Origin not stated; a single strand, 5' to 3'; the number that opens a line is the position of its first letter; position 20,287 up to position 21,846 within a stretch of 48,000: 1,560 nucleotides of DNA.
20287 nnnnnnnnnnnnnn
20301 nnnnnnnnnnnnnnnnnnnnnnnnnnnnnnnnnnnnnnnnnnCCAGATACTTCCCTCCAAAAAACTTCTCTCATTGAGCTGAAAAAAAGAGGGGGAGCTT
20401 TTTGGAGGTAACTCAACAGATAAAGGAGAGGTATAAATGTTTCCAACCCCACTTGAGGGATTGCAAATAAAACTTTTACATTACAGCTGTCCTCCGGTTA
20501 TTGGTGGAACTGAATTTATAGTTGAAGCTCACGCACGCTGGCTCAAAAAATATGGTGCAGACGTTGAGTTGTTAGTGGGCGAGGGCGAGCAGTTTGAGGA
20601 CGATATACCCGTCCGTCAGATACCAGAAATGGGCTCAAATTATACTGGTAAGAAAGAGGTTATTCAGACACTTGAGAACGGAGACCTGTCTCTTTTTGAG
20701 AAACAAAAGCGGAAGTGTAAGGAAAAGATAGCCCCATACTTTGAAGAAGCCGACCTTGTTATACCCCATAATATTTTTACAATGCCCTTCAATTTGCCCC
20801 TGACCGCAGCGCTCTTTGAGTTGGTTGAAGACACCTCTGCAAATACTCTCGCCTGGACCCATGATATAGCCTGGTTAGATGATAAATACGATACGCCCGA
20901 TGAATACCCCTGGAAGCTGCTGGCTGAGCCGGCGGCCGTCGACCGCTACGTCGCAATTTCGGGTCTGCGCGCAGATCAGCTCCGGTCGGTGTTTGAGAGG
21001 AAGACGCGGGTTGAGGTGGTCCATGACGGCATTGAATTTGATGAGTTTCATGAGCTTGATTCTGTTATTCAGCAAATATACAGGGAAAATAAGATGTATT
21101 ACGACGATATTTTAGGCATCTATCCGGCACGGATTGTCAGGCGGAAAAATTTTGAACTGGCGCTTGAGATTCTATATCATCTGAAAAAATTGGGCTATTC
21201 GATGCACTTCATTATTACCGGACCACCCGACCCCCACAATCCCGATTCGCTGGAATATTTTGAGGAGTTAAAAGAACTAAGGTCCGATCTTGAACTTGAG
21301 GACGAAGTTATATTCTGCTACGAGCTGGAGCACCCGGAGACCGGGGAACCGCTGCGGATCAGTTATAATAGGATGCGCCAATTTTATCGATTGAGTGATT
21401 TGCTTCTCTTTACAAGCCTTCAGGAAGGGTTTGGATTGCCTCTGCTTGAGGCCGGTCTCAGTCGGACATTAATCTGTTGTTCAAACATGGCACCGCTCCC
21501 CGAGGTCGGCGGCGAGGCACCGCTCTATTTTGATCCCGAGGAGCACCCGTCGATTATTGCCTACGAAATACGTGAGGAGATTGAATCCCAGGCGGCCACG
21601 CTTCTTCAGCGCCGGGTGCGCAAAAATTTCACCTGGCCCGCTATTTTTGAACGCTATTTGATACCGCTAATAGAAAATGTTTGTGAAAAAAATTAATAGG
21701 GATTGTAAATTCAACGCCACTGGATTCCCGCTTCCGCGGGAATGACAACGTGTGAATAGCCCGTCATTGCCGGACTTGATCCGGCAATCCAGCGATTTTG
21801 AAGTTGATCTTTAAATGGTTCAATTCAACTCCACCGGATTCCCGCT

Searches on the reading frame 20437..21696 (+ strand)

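Call 41: search_protein_families(library=pfam, proteins=[window:20437-21696:+], max_evalue=0.00001)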
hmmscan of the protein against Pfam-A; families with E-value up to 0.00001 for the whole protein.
window:20437-21696:+ (419 aa): 2 families
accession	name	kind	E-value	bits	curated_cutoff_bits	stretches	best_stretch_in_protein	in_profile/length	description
PF00534.26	Glycos_transf_1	-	1.2e-14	54.7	26.4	1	219-368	10-143/172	Glycosyl transferases group 1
PF13692.12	Glyco_trans_1_4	-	2.9e-10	41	27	1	229-379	6-137/142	Glycosyl transferases group 1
